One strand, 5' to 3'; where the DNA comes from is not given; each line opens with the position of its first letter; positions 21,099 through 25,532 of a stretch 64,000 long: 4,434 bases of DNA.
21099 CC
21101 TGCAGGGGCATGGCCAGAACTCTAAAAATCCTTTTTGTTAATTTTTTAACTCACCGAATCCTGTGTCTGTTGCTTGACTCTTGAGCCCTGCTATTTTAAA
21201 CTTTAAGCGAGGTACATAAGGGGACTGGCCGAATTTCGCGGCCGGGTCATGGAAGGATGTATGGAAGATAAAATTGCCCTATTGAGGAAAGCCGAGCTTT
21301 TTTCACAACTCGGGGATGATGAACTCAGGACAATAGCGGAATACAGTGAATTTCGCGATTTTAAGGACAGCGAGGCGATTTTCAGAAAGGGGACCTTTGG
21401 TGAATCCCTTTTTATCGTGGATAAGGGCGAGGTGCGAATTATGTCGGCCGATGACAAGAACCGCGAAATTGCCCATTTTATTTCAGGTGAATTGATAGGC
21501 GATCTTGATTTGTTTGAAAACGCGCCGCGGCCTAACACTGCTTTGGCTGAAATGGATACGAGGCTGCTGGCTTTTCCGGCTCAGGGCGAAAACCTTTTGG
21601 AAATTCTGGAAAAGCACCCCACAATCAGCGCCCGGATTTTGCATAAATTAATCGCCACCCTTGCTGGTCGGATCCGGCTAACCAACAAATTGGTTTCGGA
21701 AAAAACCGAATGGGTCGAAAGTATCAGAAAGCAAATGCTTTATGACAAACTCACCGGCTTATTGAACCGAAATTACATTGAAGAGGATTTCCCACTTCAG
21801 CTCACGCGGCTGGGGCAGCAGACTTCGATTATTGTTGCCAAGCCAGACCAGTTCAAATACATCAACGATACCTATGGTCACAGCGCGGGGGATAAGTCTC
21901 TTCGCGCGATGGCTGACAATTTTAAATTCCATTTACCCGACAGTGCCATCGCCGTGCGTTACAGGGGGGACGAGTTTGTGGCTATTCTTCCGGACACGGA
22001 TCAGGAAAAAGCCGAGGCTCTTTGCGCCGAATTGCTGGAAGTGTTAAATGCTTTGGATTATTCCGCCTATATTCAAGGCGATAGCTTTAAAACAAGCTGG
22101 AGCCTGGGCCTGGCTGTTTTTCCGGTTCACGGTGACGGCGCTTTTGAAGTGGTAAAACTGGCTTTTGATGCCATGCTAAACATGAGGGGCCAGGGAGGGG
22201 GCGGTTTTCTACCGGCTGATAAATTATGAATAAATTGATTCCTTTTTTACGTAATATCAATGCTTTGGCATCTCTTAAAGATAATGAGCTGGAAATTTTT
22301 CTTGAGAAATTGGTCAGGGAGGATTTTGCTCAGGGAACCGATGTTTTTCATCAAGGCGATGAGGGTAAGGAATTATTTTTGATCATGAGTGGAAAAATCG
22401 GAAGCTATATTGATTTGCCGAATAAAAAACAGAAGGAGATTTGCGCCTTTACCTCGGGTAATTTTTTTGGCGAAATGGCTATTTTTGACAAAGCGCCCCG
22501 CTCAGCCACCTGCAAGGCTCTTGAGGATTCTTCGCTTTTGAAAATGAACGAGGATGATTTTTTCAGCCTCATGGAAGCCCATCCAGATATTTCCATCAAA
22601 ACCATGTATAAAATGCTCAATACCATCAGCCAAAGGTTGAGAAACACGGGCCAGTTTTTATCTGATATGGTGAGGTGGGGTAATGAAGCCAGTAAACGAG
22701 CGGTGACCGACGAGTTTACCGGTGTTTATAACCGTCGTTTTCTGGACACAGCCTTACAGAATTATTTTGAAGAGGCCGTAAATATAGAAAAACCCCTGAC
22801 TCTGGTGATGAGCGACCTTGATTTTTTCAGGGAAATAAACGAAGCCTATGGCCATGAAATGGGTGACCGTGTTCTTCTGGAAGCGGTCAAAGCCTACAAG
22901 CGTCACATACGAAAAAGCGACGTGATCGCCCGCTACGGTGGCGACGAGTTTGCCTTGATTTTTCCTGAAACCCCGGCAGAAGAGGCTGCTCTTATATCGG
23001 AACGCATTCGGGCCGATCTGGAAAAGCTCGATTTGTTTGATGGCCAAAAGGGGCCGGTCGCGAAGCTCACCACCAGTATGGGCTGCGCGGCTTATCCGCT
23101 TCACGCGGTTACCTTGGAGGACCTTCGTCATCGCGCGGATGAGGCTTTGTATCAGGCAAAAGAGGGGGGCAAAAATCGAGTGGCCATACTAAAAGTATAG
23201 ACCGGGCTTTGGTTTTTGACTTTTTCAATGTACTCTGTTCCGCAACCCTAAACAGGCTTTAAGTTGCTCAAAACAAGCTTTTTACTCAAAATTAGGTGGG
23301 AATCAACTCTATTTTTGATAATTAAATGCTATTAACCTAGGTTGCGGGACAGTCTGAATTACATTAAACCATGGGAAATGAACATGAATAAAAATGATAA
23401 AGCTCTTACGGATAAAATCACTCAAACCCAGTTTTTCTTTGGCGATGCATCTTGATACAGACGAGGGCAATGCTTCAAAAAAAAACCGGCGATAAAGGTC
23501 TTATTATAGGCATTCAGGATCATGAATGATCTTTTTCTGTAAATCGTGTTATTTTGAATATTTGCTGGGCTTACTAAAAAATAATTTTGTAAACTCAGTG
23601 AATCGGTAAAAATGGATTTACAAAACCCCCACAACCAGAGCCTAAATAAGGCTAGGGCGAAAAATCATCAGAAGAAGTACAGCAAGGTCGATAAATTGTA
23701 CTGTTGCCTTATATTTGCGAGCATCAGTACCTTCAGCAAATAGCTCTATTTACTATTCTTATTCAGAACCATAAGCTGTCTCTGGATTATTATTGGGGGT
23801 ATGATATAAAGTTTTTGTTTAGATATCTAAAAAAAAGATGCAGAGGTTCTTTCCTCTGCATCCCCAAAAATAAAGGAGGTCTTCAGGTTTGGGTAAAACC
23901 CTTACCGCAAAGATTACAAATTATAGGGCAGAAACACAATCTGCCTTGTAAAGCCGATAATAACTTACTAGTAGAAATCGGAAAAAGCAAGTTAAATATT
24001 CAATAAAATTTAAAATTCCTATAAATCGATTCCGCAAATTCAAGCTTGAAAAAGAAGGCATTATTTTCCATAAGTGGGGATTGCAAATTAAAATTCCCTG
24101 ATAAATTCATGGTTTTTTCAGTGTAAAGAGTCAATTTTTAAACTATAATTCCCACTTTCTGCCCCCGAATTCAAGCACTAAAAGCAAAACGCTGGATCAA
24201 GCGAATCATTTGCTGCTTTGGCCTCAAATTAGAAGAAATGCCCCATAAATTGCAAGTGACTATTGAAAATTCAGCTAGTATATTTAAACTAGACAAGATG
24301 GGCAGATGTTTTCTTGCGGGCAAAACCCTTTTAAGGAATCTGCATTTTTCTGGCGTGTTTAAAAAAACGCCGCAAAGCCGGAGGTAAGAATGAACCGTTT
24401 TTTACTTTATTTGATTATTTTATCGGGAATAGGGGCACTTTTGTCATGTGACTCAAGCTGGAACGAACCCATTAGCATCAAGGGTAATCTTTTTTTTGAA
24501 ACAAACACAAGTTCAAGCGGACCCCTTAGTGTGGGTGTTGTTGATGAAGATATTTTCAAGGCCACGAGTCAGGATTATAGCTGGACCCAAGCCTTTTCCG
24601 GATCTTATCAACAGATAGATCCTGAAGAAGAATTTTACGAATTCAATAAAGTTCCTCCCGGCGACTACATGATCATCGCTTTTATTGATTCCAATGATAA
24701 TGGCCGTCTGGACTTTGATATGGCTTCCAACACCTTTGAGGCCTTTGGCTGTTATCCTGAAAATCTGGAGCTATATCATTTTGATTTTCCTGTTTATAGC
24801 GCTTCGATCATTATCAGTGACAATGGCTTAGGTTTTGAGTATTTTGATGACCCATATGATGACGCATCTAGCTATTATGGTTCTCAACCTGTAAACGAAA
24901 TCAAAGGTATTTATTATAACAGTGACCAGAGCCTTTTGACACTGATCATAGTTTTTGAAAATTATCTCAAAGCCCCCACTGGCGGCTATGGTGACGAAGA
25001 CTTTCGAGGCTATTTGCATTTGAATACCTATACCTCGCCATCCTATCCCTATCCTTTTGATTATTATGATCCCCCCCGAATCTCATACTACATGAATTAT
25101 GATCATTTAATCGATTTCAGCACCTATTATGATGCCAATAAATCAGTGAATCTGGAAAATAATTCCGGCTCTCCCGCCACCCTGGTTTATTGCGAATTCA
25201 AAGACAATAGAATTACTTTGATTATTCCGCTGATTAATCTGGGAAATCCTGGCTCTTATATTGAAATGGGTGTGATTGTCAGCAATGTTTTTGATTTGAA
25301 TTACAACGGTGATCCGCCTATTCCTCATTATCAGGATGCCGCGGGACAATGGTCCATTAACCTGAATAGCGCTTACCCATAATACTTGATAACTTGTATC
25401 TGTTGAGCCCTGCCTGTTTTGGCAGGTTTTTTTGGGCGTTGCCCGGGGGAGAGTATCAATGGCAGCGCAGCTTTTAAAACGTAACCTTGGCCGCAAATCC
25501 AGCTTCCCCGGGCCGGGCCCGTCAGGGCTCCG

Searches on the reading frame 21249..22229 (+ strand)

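Call 62: search_protein_families(library=pfam, proteins=[window:21249-22229:+], max_evalue=0.00001)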
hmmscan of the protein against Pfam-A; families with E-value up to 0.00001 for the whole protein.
window:21249-22229:+ (326 aa): 2 families
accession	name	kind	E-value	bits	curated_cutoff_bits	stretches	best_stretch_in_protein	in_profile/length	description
PF00990.26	GGDEF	-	2.8e-30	105.7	23.8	1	164-316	2-158/161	Diguanylate cyclase, GGDEF domain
PF00027.35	cNMP_binding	-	6.9e-16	58.4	27.5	1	36-112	2-80/89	Cyclic nucleotide-binding domain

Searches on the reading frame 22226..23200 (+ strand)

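Call 84: search_protein_families(library=pfam, proteins=[window:22226-23200:+], max_evalue=0.0001)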
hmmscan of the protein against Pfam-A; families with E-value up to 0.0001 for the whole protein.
window:22226-23200:+ (324 aa): 2 families
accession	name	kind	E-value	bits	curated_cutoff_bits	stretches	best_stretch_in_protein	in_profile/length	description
PF00990.26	GGDEF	-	5.2e-44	150.3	23.8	1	159-318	1-161/161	Diguanylate cyclase, GGDEF domain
PF00027.35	cNMP_binding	-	7.5e-23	80.8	27.5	1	32-119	2-89/89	Cyclic nucleotide-binding domain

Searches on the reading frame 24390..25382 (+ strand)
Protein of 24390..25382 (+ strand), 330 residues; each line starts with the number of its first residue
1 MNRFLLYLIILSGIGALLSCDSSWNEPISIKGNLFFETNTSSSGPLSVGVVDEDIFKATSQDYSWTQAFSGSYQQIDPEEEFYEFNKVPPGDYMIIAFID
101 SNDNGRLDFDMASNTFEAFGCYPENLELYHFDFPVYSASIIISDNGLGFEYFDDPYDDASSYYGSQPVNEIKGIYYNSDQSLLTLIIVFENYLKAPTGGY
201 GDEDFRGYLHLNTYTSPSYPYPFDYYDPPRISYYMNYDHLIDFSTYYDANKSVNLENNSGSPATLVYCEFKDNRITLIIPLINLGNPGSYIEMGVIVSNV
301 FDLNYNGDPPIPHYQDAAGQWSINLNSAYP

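Call 62: search_protein_families(library=pfam, proteins=[window:24390-25382:+], max_evalue=0.00001)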
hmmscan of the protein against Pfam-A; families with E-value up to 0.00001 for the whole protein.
window:24390-25382:+ (330 aa): 1 family
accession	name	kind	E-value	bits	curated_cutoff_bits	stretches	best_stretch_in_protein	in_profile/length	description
PF09912.14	DUF2141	-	2.6e-06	27.8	24.4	1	58-120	19-83/112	Uncharacterized protein conserved in bacteria (DUF2141)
